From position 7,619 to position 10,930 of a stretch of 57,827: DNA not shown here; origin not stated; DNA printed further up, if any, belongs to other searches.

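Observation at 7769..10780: Single polypeptide carrying two complete, apparently active PilB/GspE ATPase modules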

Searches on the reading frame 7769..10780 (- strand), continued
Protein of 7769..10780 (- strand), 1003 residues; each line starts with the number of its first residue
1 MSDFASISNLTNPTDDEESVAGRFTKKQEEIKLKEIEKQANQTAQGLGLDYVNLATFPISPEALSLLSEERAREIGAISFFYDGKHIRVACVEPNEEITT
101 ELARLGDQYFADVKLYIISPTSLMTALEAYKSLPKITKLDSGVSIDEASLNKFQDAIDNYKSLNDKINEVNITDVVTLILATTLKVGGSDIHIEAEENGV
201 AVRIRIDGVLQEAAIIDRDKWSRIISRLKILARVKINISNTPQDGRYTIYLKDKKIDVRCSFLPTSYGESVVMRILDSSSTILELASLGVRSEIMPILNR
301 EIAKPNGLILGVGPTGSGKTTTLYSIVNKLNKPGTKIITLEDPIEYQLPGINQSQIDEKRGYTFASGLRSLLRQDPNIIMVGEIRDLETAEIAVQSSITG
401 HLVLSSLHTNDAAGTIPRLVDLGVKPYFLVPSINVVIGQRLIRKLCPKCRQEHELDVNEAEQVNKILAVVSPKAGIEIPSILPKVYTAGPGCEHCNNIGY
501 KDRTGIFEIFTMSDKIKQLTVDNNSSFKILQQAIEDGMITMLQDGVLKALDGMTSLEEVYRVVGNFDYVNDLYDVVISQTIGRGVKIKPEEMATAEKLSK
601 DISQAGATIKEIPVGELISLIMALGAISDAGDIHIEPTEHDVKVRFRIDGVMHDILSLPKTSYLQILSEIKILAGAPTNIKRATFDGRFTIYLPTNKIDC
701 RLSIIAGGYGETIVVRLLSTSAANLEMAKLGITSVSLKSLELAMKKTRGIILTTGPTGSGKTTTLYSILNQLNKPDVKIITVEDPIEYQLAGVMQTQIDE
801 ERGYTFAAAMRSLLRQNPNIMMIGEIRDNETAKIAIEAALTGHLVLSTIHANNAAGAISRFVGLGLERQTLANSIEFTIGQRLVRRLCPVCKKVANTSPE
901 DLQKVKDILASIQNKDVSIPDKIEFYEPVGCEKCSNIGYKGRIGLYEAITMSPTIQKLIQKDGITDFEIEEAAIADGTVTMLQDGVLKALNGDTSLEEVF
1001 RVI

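Call 32: search_protein_representatives(protein=window:7769-10780:-)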
Query: 1003 residues. Proteins with E-value up to 0.001 (for the whole library): 55530; up to 1e-10: 35248; up to 1e-30: 15460. The best 150 are listed.
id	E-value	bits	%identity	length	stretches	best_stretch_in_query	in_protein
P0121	0.0e+00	1373.9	62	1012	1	15-1003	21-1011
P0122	1.9e-283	959.3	47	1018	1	25-1002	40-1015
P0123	1.1e-250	850.9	43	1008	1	32-1002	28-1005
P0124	1.8e-245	833.6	44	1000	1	26-1003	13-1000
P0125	2.5e-236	803.3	43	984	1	30-994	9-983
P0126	8.2e-233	791.7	43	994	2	32-565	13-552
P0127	1.2e-232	791.2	42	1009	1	36-1002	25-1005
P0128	5.4e-221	752.6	41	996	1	29-1003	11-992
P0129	8.5e-218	742.0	41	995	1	24-1003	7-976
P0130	2.3e-217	740.6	41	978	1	37-992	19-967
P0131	4.2e-213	726.5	39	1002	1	23-1003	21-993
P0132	2.1e-212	724.2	39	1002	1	32-1003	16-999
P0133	4.6e-205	699.9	39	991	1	35-1003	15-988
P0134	8.0e-163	560.1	44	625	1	128-737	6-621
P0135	4.8e-161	554.2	36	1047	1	165-1003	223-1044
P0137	8.2e-160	550.1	38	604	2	611-1003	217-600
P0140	1.4e-153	529.6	62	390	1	618-1002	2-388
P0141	1.2e-150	519.8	47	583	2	166-458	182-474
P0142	6.0e-149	514.2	47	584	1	12-563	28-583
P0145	8.9e-144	497.1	44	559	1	24-564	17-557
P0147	7.1e-141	487.5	45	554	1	34-565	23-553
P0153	6.4e-135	467.8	42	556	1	13-563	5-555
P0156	1.0e-133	463.8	44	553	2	686-1003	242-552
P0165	4.1e-129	448.6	48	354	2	745-1003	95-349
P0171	3.1e-125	435.7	35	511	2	619-1003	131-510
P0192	5.8e-118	411.7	41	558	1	31-565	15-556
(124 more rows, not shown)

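Call 40: predict_structure(alignment_id=A1)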
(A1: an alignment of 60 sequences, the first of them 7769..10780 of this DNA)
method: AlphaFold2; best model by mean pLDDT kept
length: 1003 residues; sequences in the alignment: 60
mean_pLDDT: 77.8   pTM: 0.48
mean pLDDT of the five models: 77.8, 77.4, 74.5, 73.6, 73.0
residues with pLDDT >= 90: 147; 70-90: 633; 50-70: 146; < 50: 77
segments of 3 or more residues with pLDDT < 50: 1-15, 134-143, 350-352, 356-358, 575-583, 675-683, 720-723, 783-794, 796-800, 802-804
pLDDT, mean of each block of 10 residues (from residue 1): 40 50 67 80 84 82 79 88 84 88 81 89 85 42 61 79 85 83 87 85 88 87 83 73 81 79 83 79 80 90 90 84 85 73 54 49 60 74 84 86 88 85 88 92 93 87 76 70 88 87 91 88 83 84 93 93 74 46 64 77 57 73 80 83 77 76 76 50 55 67 72 73 63 83 85 82 81 64 49 47 55 62 73 82 84 88 80 88 88 88 89 84 86 77 88 88 85 89 91 90 84
secondary structure, 60 per line:
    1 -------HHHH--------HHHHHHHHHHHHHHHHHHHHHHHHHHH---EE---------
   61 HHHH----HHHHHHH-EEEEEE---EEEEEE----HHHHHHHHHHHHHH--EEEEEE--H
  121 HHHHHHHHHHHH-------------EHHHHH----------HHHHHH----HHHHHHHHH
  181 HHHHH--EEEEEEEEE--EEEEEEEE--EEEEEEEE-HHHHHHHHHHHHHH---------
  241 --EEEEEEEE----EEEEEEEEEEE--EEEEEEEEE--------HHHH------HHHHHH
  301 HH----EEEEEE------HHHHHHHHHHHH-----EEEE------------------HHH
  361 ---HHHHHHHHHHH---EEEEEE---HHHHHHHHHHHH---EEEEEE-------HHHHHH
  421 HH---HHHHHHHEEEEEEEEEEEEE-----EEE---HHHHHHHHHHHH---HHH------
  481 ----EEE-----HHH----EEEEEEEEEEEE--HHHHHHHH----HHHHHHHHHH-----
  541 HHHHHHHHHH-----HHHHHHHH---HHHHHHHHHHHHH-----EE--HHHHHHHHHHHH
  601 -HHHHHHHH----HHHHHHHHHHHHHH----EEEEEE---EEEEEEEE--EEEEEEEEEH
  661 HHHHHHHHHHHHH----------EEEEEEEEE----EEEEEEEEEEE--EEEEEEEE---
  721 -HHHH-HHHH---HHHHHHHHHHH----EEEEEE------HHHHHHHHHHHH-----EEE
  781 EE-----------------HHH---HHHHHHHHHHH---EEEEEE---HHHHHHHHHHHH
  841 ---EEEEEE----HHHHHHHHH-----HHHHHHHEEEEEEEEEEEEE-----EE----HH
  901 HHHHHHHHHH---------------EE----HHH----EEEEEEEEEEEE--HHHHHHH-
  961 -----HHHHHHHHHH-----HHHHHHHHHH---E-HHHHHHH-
elements in order (helices of 4 or more, strands of 3 or more residues): H8-11 H20-46 H61-64 H69-75 E77-82 E86-91 H96-109 E112-117 H120-132 H147-151 H162-167 H172-185 E188-196 E199-206 E209-216 H218-231 E243-250 E255-265 E268-276 H285-288 H295-302 E307-312 H319-330 E336-339 H364-374 E378-383 H387-398 E402-407 H415-422 H426-432 E433-445 E451-453 H457-468 E485-487 E500-511 H514-521 H526-535 H541-550 H556-563 H567-579 H589-600 H602-609 H614-627 E632-637 E641-648 E651-659 H660-673 E684-692 E697-707 E710-717 H722-725 H727-730 H734-744 E749-754 H761-772 E778-782 H806-816 E820-825 H829-840 E844-849 H854-862 H868-874 E875-887 H899-910 E939-950 H953-959 H966-975 H981-990 H996-1002
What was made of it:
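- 8945..9085 (-): Inter-module linker, aa 566-612. AF2 predicts helices with low to moderate confidence (call 40).
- AF2 pTM of 0.48 gives no confident inter-module geometry (call 40), and neither coordinates nor multimer prediction were available. The linker of about 47 aa, partly helical (call 40), is long enough.
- Tried and rejected: Using AF2 to read the inter-module geometry. pTM was 0.48 and no coordinates are returned, so the result is uninformative (call 40).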

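Call 41: list_cluster_members(proteins=[P0121, P0122, P0123, P0124, P0125, P0126, P0127, P0128, P0129, P0130])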
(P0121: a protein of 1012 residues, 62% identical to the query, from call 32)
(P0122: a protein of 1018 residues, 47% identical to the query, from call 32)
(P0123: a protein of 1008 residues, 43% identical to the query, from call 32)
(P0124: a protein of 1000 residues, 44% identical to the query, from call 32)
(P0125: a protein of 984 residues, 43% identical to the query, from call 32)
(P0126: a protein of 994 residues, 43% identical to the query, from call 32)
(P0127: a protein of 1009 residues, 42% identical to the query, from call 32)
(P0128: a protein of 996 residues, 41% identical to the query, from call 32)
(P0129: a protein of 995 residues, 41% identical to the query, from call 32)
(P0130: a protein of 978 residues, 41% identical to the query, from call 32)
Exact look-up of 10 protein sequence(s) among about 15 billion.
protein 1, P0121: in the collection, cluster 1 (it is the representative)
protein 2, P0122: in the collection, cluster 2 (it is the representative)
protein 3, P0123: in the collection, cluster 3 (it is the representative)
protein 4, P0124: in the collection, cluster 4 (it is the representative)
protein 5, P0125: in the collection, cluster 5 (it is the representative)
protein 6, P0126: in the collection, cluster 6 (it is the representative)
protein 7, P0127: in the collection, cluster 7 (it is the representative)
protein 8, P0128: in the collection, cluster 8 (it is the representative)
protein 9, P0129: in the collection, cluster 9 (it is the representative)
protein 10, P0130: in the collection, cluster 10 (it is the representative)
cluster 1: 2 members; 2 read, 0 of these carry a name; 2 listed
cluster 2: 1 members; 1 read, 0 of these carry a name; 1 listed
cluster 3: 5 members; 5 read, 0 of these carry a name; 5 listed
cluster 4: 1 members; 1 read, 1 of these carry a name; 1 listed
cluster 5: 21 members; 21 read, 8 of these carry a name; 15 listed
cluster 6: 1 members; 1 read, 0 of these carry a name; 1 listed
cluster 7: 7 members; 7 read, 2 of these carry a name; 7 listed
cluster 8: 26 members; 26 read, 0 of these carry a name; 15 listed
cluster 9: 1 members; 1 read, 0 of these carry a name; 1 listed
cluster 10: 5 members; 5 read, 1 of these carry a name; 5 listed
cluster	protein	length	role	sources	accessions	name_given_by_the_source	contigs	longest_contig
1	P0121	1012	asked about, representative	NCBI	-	-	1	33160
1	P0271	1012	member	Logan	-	-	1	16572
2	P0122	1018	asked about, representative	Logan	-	-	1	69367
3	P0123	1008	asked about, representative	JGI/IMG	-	-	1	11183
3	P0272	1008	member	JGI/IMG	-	-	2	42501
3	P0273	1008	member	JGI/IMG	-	-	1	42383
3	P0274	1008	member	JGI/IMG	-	-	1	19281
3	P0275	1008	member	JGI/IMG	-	-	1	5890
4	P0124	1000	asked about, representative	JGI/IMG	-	type II secretory ATPase GspE/PulE/Tfp pilus assembly ATPase PilB-like protein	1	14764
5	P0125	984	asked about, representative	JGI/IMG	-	type II secretory ATPase GspE/PulE/Tfp pilus assembly ATPase PilB-like protein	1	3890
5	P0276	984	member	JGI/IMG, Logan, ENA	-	type II secretory ATPase GspE/PulE/Tfp pilus assembly ATPase PilB-like protein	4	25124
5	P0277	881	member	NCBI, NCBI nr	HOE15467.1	MAG TPA: GspE/PulE family protein, partial [Candidatus Paceibacterota bacterium] | GspE/PulE family protein [Candidatus Paceibacterota bacterium]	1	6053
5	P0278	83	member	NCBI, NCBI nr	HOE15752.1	MAG TPA: hypothetical protein PLH82_03880, partial [Candidatus Paceibacterota bacterium] | hypothetical protein [Candidatus Paceibacterota bacterium]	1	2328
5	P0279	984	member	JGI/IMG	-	type II secretory ATPase GspE/PulE/Tfp pilus assembly ATPase PilB-like protein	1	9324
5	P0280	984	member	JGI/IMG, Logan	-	type II secretory ATPase GspE/PulE/Tfp pilus assembly ATPase PilB-like protein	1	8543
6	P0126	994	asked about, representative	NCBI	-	-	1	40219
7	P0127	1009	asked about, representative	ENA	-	-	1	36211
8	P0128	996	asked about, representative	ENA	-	-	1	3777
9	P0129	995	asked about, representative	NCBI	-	-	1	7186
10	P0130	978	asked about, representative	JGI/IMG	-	-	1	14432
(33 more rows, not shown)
